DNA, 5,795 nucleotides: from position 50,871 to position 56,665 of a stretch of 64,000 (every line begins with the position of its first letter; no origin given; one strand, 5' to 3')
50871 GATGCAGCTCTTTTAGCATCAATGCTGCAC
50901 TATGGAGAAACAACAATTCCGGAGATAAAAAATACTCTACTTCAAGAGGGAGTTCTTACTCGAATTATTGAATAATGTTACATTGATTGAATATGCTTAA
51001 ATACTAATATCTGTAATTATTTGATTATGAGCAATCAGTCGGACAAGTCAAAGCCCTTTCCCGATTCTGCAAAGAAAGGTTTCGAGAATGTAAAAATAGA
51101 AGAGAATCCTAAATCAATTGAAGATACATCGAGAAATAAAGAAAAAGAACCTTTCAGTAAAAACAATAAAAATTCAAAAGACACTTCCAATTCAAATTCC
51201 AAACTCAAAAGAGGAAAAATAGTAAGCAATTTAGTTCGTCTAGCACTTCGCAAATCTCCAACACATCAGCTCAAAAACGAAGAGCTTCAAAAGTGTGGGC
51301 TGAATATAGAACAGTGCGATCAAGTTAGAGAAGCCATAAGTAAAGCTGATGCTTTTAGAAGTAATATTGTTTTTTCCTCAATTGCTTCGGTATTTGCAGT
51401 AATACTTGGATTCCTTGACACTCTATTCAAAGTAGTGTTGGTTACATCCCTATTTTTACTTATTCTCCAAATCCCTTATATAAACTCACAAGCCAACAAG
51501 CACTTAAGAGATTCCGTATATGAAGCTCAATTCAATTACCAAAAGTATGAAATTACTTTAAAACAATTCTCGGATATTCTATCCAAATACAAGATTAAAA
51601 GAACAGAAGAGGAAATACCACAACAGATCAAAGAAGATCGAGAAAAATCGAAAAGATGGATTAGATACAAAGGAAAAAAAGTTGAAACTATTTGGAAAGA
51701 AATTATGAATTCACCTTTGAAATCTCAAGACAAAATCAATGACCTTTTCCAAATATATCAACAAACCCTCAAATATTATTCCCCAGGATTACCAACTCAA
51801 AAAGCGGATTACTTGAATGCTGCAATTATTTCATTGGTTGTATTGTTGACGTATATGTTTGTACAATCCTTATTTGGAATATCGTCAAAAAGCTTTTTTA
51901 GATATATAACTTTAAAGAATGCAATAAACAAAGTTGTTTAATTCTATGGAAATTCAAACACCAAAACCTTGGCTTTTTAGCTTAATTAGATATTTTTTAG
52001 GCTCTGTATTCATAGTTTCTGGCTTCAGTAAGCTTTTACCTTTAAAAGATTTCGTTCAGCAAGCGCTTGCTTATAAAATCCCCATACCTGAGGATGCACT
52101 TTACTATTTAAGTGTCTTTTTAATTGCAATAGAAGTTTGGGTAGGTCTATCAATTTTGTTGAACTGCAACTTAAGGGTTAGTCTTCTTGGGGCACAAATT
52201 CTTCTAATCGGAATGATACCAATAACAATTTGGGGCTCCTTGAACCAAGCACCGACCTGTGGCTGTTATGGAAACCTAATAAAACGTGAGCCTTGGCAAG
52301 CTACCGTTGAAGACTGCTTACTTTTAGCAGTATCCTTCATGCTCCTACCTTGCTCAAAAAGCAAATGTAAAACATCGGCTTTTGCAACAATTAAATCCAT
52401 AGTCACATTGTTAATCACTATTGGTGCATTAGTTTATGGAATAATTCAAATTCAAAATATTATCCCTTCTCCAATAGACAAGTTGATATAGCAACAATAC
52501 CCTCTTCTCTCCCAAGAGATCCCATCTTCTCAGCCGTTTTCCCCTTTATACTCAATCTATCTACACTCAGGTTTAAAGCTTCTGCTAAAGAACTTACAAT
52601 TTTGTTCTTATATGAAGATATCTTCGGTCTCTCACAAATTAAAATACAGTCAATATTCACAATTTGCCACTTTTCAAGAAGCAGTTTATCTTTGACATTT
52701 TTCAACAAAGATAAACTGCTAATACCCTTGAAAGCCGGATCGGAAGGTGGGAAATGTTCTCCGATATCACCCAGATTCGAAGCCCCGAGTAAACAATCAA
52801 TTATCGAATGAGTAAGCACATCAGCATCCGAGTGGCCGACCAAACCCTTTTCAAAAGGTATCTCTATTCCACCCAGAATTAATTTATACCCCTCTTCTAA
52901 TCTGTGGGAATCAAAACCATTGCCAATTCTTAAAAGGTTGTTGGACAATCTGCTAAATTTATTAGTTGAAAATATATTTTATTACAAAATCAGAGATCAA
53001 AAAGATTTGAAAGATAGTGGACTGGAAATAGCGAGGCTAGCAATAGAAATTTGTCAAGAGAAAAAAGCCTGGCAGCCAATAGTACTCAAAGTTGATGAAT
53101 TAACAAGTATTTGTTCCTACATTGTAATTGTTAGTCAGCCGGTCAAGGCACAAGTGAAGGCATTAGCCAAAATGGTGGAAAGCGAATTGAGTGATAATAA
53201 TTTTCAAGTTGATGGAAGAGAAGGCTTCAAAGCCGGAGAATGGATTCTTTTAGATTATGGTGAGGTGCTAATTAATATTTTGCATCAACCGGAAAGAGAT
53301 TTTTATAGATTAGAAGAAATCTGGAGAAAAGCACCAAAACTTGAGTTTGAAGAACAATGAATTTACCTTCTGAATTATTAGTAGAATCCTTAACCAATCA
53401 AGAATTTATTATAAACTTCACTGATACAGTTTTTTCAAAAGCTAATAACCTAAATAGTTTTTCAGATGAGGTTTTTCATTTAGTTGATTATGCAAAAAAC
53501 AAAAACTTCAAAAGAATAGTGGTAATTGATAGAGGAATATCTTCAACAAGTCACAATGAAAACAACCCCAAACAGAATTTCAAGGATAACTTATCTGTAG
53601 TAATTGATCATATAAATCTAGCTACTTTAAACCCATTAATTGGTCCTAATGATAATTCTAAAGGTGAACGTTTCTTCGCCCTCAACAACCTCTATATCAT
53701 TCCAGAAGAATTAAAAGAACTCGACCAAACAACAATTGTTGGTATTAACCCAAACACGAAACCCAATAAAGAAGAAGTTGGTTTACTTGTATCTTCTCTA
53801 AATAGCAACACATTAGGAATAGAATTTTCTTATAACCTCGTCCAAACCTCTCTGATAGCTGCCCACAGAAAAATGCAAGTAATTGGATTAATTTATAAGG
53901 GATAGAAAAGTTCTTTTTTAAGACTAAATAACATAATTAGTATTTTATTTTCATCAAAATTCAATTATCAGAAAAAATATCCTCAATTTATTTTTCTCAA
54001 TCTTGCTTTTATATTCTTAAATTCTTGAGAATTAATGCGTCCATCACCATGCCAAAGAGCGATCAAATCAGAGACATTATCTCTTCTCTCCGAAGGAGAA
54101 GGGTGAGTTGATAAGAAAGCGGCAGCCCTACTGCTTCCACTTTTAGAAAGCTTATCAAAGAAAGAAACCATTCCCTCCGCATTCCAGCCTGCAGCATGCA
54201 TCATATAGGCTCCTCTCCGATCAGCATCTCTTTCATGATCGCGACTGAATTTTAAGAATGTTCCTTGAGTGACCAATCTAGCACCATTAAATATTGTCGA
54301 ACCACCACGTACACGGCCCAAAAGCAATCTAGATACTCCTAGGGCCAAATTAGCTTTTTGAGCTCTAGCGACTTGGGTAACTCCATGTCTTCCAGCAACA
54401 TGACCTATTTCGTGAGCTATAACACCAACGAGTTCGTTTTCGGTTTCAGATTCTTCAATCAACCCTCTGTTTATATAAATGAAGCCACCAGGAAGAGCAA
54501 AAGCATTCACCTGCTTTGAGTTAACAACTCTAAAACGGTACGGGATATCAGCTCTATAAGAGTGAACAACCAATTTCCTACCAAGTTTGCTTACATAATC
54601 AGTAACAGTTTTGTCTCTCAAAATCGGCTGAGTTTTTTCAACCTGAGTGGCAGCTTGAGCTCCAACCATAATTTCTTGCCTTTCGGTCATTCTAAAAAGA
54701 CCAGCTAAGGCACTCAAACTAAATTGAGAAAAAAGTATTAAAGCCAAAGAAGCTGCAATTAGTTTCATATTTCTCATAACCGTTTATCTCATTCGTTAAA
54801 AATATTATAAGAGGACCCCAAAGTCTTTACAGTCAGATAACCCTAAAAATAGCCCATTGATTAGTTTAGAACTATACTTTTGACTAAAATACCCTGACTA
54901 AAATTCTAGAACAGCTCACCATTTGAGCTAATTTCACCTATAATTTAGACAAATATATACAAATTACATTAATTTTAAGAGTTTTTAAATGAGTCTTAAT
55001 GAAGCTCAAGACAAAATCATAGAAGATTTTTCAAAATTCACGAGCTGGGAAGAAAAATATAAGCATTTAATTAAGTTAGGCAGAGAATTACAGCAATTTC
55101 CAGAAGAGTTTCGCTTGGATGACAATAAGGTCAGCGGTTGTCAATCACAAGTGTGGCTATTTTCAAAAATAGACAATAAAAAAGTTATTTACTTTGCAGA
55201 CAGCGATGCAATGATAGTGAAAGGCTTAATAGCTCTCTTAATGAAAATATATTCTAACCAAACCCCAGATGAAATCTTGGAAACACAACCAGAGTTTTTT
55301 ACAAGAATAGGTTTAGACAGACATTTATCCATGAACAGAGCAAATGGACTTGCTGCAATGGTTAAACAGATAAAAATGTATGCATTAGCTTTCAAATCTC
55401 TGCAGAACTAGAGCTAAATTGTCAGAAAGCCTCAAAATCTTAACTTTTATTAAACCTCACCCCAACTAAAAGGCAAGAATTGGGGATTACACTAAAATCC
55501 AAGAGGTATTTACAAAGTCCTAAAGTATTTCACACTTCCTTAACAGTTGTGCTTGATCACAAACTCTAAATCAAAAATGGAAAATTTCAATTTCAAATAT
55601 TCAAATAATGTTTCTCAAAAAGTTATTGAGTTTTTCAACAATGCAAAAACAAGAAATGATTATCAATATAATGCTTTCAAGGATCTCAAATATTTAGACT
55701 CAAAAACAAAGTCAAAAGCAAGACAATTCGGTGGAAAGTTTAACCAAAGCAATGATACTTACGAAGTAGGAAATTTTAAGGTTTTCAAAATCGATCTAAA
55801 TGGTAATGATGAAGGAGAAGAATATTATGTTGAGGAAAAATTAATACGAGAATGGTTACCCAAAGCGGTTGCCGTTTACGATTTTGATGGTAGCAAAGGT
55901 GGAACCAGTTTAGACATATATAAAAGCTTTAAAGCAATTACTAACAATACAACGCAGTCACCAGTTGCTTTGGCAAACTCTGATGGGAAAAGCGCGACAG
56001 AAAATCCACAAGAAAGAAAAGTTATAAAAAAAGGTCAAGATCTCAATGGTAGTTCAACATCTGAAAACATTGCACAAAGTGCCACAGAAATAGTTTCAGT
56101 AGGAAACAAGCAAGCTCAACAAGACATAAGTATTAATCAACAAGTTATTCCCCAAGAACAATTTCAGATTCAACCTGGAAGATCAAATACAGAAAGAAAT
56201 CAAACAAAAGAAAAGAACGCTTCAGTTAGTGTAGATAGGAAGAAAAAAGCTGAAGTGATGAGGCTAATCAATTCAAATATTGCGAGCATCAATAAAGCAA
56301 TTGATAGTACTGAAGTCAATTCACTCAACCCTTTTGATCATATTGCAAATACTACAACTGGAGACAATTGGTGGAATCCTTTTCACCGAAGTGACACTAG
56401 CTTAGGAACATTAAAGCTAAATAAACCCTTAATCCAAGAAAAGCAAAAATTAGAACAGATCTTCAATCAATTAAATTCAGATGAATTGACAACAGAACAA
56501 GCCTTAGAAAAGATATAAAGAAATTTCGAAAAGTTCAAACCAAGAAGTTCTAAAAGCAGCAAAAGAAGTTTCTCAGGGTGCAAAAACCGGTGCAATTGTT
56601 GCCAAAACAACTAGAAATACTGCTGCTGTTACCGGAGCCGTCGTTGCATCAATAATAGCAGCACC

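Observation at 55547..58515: A roughly 3-kb segment between convergent sufE and sufS carries a frame-interrupted gene for a bilobed hydrophobic Gly/Ala/Ser-rich protein, with one break at an A7 run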

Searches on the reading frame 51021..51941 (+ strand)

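Call 16: search_protein_families(library=pfam, max_evalue=0.00001, proteins=[window:51021-51941:+])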
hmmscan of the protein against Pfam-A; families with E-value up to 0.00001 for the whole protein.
window:51021-51941:+ (306 aa): 0 families

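Call 68: search_protein_families(library=ncbifam, max_evalue=1, proteins=[window:51021-51941:+])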
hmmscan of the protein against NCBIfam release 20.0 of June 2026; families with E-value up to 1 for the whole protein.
window:51021-51941:+ (306 aa): 1 family
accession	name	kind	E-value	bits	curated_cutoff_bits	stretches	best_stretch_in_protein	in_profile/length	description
TIGR03642.1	cas_csx14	hypoth_equivalog_domain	0.38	11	90.35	1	158-234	41-116/124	CRISPR-associated protein Csx14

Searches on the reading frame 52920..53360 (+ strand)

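Call 44: search_protein_families(library=pfam, max_evalue=0.00001, proteins=[window:52920-53360:+])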
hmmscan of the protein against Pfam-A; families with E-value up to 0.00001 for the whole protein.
window:52920-53360:+ (146 aa): 1 family
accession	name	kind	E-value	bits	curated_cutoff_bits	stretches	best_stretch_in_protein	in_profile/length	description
PF02410.21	RsfS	-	1.4e-23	83.4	21.6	1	41-135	3-98/98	Ribosomal silencing factor during starvation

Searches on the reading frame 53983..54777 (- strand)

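Call 7: search_protein_families(library=pfam, max_evalue=1, proteins=[window:53983-54777:-])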
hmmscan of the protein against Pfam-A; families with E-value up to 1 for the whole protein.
window:53983-54777:- (264 aa): 2 families
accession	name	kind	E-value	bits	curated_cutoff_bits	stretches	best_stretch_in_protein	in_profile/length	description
PF01435.24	Peptidase_M48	-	5.4e-32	111.6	20.3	1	61-236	6-183/186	Peptidase family M48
PF13203.12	DUF2201_N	-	0.0037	17.4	23.2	1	72-140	17-84/271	Putative metallopeptidase domain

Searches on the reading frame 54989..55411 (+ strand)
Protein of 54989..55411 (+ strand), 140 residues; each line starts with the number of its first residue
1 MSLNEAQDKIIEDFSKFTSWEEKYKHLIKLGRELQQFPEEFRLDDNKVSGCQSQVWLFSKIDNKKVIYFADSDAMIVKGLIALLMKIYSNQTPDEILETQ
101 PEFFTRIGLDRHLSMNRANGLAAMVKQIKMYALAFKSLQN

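Call 7: search_protein_families(library=pfam, max_evalue=1, proteins=[window:54989-55411:+])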
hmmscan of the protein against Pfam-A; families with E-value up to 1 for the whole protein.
window:54989-55411:+ (140 aa): 1 family
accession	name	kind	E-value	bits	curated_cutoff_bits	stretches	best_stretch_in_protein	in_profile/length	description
PF02657.20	SufE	-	3.7e-48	162.8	27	1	11-130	1-120/121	Fe-S metabolism associated domain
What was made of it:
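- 54989..55411 (+): sufE, the left flank. It is convergent with sufS. Pfam SufE 3.7e-48 (call 7).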

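Call 10: find_encoding_contigs(protein=window:54989-55411:+, flank=10000, max_places=6)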
Protein window:54989-55411:+ (140 aa): no gene with exactly this product is on record in the collection.

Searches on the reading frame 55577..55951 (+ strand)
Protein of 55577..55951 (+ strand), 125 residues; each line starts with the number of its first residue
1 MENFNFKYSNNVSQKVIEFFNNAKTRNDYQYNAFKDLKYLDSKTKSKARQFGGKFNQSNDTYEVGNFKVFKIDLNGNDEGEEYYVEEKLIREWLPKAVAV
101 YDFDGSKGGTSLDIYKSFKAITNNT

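Call 89: predict_structure(alignment_id=A5)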
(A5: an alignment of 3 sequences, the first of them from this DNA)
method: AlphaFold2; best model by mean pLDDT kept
length: 125 residues; sequences in the alignment: 3
mean_pLDDT: 67.3   pTM: 0.65
mean pLDDT of the five models: 67.3, 65.7, 65.2, 62.7, 62.7
residues with pLDDT >= 90: 0; 70-90: 69; 50-70: 36; < 50: 20
segments of 3 or more residues with pLDDT < 50: 1-10, 104-108
pLDDT, mean of each block of 10 residues (from residue 1): 30 73 64 82 84 56 71 65 83 80 53 73 57
secondary structure, 60 per line:
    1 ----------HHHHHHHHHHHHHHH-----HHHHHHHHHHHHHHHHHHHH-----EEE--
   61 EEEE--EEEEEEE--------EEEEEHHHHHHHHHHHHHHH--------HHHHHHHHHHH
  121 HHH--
elements in order: H11-25 H31-50 E56-58 E61-64 E67-73 E82-86 H87-101 H110-123

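Call 92: fold_search(model_id=the predicted structure, library=pdb)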
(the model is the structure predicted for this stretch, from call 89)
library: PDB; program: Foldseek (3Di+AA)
matches with E <= 10: 154; with E <= 0.001: 0
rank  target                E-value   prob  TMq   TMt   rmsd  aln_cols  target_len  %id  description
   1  7b7n_L                2.3e-01  0.18  0.24  0.26   5.2        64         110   22  Human herpesvirus-8 gH/gL in complex with EphA2 (released 2020-12-30)
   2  5mu3_B                3.2e-01  0.12  0.20  0.16  11.8       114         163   18  Crystal structure of Ctf19-Mcm21 kinetochore assembly bound with Ctf19-Mcm21 binding motif of central kinetochore subu (released 2017-11-01)
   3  9bk6_A                9.4e-01  0.05  0.16  0.19  13.3       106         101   10  Structure of B10_CYTX binder-complex (released 2024-10-09)
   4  3lwe_A                1.1e+00  0.13  0.23  0.41   8.4        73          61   12  The crystal structure of MPP8 (released 2010-03-02)
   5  3r93_A                1.1e+00  0.12  0.22  0.42   9.2        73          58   14  Crystal structure of the chromo domain of M-phase phosphoprotein 8 bound to H3K9Me3 peptide (released 2011-04-06)
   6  7czf_F                1.1e+00  0.08  0.24  0.25   5.3        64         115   22  Crystal structure of Kaposi Sarcoma associated herpesvirus (KSHV ) gHgL in complex with the ligand binding domian (LBD (released 2020-10-21)
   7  5ldd_E                1.2e+00  0.06  0.19  0.16  11.3       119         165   12  Crystal structure of the heterodimeric GEF Mon1-Ccz1 in complex with Ypt7 (released 2017-01-18)
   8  1dz1_MODEL_1_A        1.3e+00  0.14  0.23  0.37   9.2        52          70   15  Mouse HP1 (M31) C terminal (shadow chromo) domain (released 2000-04-09)
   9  3zxu_D                1.4e+00  0.05  0.21  0.17  11.6       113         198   19  Crystal structure of the Ctf19-Mcm21 kinetochore heterodimer from yeast (released 2012-03-14)
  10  5c50_A                1.4e+00  0.04  0.15  0.10  12.5        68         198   22  Crystal structure of the complex of human Atg101-Atg13 HORMA domain (released 2015-10-14)
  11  5mu3_E                1.6e+00  0.06  0.20  0.16  12.4       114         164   16  Crystal structure of Ctf19-Mcm21 kinetochore assembly bound with Ctf19-Mcm21 binding motif of central kinetochore subu (released 2017-11-01)
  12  4xje                  1.7e+00  0.06  0.20  0.16  13.1       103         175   13  CRYSTAL STRUCTURE OF ANT(2") IN COMPLEX WITH AMP AND TOBRAMYCIN (released 2016-01-20)
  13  8jx6_A                1.7e+00  0.04  0.19  0.08  10.3        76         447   22  Deep-Sea Helicase 9 (DSH9) (released 2023-07-26)
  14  7nqu_B                1.7e+00  0.03  0.17  0.08  13.2       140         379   16  Plasmodium falciparum Hsp70-x chaperone nucleotide binding domain in complex with Z396380540 (released 2021-03-10)
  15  9cea_D                1.8e+00  0.11  0.22  0.40   9.5        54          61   17  Crystal structure of HP1alpha chromoshadow domain (released 2025-06-11)
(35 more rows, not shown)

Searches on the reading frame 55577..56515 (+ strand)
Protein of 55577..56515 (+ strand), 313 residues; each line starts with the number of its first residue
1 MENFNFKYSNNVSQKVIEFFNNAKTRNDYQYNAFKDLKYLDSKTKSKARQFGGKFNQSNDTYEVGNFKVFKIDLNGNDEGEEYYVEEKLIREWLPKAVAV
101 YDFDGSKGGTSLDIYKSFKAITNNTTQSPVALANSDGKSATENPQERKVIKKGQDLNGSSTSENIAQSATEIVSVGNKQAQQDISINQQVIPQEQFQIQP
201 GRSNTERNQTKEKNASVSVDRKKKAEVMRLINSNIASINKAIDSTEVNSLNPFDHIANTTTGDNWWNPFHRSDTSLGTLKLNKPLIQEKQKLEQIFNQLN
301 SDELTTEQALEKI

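Call 7: search_protein_families(library=pfam, max_evalue=1, proteins=[window:55577-56515:+])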
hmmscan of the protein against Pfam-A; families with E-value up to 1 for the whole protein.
seq(313 aa): 0 families
